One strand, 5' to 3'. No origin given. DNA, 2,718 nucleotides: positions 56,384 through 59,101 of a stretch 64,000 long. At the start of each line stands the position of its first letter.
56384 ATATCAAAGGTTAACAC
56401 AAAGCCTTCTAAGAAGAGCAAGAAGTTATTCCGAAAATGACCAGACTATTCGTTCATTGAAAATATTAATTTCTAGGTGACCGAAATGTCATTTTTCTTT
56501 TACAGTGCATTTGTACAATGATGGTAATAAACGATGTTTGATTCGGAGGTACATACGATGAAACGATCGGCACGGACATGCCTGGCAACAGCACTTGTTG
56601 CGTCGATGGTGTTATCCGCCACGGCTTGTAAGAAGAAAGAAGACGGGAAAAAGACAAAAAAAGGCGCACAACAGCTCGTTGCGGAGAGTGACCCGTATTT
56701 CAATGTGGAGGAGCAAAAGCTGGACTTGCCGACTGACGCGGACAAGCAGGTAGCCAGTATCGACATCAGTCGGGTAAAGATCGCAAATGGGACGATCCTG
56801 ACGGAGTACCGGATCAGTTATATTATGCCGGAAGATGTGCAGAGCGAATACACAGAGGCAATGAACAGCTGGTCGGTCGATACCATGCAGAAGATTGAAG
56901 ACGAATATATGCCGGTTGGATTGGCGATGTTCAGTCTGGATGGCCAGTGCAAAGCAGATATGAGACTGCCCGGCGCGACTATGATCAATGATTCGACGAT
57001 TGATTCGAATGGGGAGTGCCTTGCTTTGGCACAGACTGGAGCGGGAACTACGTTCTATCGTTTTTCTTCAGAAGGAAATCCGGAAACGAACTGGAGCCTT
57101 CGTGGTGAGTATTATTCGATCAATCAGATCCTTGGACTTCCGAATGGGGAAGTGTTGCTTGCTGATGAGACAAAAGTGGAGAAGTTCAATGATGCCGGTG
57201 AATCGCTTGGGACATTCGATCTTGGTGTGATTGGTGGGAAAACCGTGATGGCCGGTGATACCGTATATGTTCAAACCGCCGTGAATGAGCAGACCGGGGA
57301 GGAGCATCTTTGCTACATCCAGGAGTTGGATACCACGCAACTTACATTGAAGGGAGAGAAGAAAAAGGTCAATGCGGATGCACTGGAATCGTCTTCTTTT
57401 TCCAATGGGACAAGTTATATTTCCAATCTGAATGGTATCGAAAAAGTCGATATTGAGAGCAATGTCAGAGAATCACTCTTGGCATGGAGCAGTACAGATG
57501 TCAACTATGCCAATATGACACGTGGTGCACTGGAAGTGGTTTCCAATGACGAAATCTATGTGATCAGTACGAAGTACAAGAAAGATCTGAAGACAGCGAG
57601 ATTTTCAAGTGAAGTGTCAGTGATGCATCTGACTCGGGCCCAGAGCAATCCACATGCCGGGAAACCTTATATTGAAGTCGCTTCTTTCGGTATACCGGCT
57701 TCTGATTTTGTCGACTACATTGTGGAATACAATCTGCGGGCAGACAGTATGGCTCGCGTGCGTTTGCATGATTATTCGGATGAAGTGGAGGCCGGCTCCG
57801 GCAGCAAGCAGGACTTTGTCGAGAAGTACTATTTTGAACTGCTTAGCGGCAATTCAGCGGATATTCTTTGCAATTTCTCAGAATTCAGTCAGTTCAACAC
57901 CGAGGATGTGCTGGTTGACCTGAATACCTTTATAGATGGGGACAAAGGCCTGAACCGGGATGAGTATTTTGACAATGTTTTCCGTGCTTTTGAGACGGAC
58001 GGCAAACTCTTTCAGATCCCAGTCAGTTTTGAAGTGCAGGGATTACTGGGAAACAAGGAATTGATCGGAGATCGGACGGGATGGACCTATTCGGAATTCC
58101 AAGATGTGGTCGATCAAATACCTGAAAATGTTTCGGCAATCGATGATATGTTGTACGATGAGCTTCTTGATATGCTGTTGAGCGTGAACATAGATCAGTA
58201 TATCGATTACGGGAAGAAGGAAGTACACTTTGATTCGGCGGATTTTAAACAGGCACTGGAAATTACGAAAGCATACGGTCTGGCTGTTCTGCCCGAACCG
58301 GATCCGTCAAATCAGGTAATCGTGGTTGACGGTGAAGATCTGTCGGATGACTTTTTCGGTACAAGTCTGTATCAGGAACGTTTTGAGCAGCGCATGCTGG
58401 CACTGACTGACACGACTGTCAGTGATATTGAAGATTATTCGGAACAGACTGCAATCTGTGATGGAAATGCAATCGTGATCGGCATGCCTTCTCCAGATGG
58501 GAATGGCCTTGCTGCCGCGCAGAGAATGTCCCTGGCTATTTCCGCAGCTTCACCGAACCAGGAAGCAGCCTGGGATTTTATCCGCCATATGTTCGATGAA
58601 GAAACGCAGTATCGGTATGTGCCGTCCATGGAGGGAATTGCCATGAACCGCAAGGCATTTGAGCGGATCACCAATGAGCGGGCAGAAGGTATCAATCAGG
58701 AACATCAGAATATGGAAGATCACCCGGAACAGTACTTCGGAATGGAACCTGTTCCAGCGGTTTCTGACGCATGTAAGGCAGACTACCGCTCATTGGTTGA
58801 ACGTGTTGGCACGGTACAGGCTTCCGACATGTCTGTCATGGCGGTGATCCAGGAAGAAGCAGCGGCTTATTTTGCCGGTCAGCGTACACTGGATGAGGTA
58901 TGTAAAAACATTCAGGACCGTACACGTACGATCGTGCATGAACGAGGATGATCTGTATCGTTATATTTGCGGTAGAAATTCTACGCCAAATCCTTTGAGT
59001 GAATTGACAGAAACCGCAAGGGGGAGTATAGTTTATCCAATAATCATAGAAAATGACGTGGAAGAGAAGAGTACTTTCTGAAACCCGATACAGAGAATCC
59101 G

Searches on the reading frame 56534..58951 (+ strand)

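Call 58: search_protein_families(library=pfam, proteins=[window:56534-58951:+], max_evalue=0.0001)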
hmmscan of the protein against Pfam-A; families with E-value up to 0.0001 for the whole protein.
window:56534-58951:+ (805 aa): 2 families
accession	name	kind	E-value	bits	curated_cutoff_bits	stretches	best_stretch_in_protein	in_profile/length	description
PF13416.11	SBP_bac_8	-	1.7e-13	51.4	27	1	429-704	25-261/279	Bacterial extracellular solute-binding protein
PF01547.30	SBP_bac_1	-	2.6e-06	28.1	26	1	418-692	26-306/307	Bacterial extracellular solute-binding protein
